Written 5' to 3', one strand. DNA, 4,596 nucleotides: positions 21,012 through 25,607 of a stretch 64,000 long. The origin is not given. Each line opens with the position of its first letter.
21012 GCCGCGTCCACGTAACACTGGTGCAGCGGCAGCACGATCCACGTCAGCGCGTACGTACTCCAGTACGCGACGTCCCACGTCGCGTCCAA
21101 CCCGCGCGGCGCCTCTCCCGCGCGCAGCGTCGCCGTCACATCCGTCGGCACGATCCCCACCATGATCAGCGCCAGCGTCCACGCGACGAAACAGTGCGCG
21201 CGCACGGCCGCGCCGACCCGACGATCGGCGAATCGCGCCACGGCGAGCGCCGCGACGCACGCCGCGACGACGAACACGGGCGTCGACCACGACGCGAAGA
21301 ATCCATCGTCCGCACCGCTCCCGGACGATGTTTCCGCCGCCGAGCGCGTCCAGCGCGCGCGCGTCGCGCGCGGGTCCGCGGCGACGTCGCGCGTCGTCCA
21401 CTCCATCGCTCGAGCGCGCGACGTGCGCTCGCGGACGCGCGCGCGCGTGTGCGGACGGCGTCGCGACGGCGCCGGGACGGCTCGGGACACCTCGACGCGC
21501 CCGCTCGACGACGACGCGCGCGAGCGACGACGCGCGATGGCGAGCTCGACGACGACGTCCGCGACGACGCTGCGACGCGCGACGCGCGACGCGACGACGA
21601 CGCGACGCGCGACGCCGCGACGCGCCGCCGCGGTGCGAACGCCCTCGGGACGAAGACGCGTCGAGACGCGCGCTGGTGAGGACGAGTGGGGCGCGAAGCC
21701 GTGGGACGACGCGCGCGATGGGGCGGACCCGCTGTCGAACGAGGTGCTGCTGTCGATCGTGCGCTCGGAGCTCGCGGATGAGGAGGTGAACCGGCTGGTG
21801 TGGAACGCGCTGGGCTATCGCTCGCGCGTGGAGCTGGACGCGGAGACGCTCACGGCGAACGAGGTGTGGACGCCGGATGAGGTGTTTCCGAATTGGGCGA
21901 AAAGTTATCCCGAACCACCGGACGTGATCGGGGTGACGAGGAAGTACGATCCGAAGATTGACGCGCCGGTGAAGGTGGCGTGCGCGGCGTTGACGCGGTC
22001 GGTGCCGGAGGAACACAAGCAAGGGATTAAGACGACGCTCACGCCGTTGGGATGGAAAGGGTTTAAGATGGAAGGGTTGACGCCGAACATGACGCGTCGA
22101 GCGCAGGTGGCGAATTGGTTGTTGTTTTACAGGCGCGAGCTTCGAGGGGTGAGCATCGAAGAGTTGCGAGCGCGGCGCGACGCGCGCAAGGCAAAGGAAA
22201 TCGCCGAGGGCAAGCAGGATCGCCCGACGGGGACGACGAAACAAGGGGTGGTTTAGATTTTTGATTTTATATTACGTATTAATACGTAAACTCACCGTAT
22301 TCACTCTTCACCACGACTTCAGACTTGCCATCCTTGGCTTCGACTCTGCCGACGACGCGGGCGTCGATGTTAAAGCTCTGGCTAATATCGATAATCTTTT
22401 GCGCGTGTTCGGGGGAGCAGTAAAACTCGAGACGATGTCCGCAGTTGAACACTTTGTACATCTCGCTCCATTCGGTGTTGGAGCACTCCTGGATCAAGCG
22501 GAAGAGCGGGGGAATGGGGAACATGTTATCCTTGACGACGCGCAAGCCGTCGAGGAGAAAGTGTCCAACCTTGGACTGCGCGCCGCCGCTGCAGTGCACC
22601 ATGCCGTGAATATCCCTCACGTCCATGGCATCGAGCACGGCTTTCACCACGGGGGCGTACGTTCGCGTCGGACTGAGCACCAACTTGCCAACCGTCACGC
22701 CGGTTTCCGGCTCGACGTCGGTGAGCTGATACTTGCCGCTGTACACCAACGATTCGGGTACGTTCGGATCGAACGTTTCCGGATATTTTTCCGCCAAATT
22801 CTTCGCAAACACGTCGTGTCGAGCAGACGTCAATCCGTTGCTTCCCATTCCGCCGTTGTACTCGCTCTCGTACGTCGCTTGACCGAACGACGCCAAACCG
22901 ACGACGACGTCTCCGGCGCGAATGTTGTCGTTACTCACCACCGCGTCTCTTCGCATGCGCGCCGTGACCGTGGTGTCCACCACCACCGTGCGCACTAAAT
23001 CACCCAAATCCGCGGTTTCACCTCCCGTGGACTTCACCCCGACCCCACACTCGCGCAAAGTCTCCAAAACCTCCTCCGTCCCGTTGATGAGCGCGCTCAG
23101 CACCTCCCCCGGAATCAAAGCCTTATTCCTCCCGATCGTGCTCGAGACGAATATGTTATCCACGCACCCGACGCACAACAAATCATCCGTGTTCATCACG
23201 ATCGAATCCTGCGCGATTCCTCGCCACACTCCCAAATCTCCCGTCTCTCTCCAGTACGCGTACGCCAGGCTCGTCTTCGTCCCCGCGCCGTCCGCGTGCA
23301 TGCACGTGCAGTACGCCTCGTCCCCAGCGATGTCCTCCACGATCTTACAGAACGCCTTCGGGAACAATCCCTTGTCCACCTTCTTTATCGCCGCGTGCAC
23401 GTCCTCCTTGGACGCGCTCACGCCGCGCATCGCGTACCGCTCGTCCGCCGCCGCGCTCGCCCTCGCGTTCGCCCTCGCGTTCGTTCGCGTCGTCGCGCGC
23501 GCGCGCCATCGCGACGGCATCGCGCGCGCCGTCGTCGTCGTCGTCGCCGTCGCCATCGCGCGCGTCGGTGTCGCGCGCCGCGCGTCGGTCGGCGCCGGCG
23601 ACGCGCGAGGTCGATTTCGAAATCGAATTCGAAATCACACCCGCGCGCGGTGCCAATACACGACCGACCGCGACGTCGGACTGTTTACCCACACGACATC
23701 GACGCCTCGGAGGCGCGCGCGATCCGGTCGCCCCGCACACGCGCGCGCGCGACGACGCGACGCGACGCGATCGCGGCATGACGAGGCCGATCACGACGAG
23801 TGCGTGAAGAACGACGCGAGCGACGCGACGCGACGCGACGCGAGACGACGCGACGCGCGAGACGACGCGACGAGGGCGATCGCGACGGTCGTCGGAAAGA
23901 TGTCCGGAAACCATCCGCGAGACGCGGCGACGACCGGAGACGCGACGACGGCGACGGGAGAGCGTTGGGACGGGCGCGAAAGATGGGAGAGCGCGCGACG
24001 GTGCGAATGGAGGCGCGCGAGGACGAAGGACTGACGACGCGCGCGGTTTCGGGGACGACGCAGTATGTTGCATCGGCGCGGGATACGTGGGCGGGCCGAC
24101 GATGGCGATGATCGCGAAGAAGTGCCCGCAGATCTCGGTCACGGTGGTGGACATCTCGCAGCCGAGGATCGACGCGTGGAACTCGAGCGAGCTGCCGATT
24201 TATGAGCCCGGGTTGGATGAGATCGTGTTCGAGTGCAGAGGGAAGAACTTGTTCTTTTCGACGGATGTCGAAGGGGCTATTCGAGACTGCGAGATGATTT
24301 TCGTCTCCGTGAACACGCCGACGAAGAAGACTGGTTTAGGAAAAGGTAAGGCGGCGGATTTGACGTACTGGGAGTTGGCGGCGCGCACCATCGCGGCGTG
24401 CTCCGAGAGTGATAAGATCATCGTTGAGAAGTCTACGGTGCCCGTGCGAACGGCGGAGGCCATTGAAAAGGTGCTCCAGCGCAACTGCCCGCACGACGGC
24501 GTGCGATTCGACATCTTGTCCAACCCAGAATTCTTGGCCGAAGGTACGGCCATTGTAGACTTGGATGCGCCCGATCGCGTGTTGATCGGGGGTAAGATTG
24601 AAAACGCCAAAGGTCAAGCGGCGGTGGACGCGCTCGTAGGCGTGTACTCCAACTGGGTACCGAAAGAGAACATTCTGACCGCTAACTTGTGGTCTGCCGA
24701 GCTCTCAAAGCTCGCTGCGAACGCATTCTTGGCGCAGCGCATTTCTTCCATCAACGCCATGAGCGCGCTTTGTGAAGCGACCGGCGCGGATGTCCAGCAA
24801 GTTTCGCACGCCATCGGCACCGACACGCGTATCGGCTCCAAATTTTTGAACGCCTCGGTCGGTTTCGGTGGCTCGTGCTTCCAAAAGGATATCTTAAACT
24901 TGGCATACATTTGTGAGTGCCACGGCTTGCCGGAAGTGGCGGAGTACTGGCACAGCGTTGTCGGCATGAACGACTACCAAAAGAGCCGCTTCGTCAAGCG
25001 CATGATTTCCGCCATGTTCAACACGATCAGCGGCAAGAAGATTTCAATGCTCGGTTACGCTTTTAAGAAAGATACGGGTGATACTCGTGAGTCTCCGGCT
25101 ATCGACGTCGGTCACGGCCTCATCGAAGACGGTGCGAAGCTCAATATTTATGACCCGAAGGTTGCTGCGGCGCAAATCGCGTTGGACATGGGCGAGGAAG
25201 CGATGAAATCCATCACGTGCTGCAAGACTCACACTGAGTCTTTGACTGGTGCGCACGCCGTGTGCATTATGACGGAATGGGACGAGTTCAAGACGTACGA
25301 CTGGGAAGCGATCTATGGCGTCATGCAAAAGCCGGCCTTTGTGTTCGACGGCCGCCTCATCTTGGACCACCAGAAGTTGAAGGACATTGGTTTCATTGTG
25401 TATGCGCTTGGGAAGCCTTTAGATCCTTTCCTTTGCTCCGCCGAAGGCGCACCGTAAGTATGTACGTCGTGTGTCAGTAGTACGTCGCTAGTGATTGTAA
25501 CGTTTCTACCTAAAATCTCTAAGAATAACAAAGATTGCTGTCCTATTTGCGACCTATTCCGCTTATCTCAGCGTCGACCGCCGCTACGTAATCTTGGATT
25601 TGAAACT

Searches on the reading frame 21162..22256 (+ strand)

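Call 30: search_protein_families(library=pfam, proteins=[window:21162-22256:+], max_evalue=0.00001)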
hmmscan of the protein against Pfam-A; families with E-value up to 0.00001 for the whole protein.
window:21162-22256:+ (364 aa): 1 family
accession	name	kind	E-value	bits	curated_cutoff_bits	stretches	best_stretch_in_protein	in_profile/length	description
PF08853.16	DUF1823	-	2.9e-39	134.2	25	1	190-324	1-112/113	Domain of unknown function (DUF1823)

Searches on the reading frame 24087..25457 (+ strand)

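Call 29: search_protein_families(library=pfam, proteins=[window:24087-25457:+], max_evalue=0.00001)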
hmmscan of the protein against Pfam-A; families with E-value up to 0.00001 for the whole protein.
window:24087-25457:+ (456 aa): 3 families
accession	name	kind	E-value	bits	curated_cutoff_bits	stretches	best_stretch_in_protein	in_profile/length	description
PF03721.20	UDPG_MGDP_dh_N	-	5e-54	183.2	27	1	2-175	12-181/187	UDP-glucose/GDP-mannose dehydrogenase family, NAD binding domain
PF00984.24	UDPG_MGDP_dh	-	1.7e-32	111.8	25.4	1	202-296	1-93/94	UDP-glucose/GDP-mannose dehydrogenase family, central domain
PF03720.21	UDPG_MGDP_dh_C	-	1.6e-30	106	30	1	321-427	2-102/103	UDP-glucose/GDP-mannose dehydrogenase family, UDP binding domain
